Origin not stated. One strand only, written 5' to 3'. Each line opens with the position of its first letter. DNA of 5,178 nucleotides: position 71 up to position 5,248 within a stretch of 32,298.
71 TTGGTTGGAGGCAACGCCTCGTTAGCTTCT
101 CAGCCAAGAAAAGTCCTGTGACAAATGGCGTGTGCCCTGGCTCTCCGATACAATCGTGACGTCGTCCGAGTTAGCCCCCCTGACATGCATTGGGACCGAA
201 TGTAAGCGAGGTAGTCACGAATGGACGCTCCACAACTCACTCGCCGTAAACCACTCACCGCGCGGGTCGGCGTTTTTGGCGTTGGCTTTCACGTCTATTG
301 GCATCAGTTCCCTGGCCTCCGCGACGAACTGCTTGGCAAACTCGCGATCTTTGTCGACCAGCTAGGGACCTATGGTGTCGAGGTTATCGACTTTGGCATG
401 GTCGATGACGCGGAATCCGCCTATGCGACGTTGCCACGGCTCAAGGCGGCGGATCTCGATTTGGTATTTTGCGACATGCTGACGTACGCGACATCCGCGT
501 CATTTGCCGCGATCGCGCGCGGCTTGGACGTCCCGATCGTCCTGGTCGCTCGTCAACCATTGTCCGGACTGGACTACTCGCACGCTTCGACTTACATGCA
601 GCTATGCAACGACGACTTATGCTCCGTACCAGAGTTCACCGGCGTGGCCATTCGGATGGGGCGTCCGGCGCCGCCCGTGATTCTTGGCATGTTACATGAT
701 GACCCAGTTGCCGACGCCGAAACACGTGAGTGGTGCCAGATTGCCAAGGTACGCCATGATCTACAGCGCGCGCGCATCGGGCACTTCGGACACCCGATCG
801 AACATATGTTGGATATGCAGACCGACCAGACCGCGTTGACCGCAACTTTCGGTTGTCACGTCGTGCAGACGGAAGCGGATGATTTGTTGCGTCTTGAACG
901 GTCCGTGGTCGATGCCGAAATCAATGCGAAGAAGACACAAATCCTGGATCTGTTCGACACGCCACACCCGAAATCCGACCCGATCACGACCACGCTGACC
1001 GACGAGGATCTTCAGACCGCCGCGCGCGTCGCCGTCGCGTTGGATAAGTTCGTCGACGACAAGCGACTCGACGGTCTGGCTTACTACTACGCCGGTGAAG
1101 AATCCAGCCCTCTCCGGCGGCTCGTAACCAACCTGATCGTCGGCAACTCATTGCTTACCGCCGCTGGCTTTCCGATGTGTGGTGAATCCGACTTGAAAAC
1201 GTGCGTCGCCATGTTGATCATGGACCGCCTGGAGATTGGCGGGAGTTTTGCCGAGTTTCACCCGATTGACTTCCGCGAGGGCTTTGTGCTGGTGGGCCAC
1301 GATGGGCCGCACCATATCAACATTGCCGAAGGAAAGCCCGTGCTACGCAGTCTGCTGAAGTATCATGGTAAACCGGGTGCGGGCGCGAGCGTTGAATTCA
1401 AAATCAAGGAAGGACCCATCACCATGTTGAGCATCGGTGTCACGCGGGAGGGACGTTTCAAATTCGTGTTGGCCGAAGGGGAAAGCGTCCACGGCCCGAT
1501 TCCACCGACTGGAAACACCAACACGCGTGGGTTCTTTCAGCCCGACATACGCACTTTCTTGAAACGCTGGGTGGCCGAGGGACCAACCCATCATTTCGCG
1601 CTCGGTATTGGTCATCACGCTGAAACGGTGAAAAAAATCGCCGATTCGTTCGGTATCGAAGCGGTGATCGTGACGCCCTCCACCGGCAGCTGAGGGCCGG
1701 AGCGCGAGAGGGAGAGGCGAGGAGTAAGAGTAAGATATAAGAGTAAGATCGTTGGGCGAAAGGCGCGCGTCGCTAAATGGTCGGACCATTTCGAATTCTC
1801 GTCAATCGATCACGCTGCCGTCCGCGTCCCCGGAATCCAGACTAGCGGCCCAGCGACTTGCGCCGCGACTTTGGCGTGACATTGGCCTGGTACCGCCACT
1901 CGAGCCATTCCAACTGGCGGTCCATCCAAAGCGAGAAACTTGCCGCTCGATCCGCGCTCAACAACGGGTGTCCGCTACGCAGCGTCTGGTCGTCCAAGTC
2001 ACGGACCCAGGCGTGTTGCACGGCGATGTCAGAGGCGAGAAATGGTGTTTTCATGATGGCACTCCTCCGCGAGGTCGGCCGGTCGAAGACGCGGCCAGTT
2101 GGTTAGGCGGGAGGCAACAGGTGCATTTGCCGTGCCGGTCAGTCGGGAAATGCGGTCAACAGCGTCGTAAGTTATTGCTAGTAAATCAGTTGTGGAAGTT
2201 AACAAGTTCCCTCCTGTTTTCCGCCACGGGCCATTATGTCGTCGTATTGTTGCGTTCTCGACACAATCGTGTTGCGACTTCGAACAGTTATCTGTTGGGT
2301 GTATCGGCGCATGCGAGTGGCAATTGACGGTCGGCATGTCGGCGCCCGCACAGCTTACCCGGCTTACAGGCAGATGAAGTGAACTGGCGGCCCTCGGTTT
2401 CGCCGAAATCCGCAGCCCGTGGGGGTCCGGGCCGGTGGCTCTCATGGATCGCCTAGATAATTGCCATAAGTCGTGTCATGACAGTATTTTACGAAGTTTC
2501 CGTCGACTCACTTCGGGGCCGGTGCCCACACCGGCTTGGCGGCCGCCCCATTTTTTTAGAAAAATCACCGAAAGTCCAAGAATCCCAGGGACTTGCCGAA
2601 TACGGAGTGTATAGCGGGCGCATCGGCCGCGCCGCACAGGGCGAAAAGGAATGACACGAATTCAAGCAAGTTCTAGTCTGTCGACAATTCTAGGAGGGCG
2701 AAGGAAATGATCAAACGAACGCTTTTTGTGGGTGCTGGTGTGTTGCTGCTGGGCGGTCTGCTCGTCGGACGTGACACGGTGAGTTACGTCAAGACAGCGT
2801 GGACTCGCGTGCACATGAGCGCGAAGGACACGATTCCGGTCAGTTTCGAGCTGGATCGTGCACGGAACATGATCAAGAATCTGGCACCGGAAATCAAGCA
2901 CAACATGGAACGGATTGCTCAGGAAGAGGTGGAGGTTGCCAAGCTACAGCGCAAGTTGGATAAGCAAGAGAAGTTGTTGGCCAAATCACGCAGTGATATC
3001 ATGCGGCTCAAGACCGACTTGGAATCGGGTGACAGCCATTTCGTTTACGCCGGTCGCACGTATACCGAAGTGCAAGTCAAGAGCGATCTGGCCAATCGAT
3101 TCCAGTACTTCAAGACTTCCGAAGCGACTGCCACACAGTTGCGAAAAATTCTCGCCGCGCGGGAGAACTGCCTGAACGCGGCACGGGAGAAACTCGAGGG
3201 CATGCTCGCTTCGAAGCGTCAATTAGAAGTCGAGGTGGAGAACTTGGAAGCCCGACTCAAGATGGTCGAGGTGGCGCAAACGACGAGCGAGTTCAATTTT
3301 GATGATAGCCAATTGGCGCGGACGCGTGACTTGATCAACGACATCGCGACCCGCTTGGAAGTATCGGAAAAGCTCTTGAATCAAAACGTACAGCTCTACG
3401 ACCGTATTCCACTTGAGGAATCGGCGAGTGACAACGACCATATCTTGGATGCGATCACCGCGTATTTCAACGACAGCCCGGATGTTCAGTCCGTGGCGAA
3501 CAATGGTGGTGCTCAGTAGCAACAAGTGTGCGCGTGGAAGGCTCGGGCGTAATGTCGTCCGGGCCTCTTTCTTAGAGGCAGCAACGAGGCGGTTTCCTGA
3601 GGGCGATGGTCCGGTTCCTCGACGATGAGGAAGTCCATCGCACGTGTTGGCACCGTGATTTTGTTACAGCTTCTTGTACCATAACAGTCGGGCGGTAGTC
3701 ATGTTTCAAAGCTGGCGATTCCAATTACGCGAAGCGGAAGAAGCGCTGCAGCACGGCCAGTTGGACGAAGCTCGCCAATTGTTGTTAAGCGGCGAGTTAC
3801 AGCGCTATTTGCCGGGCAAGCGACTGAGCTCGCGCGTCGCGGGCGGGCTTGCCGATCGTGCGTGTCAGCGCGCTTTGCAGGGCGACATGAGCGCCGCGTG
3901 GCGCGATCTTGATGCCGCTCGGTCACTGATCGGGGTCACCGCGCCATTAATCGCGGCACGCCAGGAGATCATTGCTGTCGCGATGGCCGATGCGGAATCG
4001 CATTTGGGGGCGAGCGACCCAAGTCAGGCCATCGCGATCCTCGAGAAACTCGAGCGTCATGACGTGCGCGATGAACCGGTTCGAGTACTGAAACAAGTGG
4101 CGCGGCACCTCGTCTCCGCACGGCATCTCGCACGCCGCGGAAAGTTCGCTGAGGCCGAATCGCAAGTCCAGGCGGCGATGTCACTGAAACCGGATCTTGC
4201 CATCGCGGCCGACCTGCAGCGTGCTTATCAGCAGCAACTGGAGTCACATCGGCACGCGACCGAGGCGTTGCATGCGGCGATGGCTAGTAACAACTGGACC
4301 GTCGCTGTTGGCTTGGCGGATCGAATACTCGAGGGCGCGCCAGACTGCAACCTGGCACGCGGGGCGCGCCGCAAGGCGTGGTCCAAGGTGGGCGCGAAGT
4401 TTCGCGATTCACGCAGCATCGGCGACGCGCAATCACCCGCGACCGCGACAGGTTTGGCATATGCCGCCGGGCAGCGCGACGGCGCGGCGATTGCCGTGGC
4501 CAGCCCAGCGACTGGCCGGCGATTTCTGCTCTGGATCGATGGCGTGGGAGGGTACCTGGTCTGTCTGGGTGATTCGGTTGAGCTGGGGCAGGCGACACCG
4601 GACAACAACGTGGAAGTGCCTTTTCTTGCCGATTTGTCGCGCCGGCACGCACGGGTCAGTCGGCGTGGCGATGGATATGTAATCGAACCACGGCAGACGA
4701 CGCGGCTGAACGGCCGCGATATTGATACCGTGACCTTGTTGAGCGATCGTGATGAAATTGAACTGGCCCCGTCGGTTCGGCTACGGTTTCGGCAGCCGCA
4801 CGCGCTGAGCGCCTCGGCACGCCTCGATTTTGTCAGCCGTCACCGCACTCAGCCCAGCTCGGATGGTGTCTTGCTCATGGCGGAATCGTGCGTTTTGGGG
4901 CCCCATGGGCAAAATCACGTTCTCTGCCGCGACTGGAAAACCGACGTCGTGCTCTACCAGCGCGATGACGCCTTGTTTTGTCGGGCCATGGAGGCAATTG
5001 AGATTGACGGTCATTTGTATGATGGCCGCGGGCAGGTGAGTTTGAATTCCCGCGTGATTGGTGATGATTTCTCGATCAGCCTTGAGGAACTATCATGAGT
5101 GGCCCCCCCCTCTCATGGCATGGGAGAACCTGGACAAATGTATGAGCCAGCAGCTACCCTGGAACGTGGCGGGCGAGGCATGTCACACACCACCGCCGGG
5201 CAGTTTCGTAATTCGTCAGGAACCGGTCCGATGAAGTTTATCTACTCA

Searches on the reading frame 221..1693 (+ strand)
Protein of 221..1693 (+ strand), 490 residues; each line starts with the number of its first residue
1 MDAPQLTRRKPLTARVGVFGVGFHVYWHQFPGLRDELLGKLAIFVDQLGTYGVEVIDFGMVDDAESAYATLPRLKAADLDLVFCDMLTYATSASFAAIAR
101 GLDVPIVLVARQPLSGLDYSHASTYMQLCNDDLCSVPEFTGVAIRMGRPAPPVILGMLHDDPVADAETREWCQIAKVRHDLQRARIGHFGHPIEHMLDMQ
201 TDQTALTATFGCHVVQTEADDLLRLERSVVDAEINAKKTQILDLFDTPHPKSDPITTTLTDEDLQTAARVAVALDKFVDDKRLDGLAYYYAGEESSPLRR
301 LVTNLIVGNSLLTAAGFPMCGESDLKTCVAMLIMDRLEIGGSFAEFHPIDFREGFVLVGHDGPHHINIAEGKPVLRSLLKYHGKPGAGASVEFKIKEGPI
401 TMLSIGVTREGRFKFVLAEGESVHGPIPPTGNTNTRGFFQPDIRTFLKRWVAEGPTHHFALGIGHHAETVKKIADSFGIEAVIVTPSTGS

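Call 6: search_protein_families(library=pfam, proteins=[window:221-1693:+], max_evalue=0.001)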
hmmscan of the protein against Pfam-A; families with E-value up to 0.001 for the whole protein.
window:221-1693:+ (490 aa): 3 families
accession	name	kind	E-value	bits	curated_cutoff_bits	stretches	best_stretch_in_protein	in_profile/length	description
PF02952.23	Fucose_iso_C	-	5.3e-09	36.3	29.3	1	381-481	33-139/143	L-fucose isomerase, C-terminal domain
PF11762.14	Arabinose_Iso_C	-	2.5e-08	34.2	25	1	341-480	2-144/144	L-arabinose isomerase C-terminal domain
PF24856.1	AraA_central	-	3.9e-05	24.6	24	1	199-335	15-143/148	L-arabinose isomerase central domain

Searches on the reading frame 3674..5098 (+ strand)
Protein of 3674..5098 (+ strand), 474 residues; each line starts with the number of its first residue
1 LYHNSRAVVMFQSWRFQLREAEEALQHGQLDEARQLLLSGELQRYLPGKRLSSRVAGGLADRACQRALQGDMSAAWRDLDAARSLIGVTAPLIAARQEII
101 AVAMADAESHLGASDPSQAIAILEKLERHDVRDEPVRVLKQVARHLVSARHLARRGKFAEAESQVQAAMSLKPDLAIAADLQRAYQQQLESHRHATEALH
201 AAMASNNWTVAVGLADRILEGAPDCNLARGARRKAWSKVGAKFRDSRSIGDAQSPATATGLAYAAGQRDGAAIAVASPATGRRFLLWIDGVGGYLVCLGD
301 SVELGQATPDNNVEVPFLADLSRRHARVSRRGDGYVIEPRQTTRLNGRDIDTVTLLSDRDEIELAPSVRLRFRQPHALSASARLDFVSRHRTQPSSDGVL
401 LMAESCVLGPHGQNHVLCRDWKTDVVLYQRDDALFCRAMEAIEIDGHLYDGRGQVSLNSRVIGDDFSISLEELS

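Call 6: search_protein_families(library=pfam, proteins=[window:3674-5098:+], max_evalue=0.001)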
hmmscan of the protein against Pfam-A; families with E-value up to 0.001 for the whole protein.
window:3674-5098:+ (474 aa): 1 family
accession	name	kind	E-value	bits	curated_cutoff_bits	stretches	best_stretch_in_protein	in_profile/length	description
PF00498.31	FHA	-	9.1e-06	26.5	20.7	1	304-364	3-66/67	FHA domain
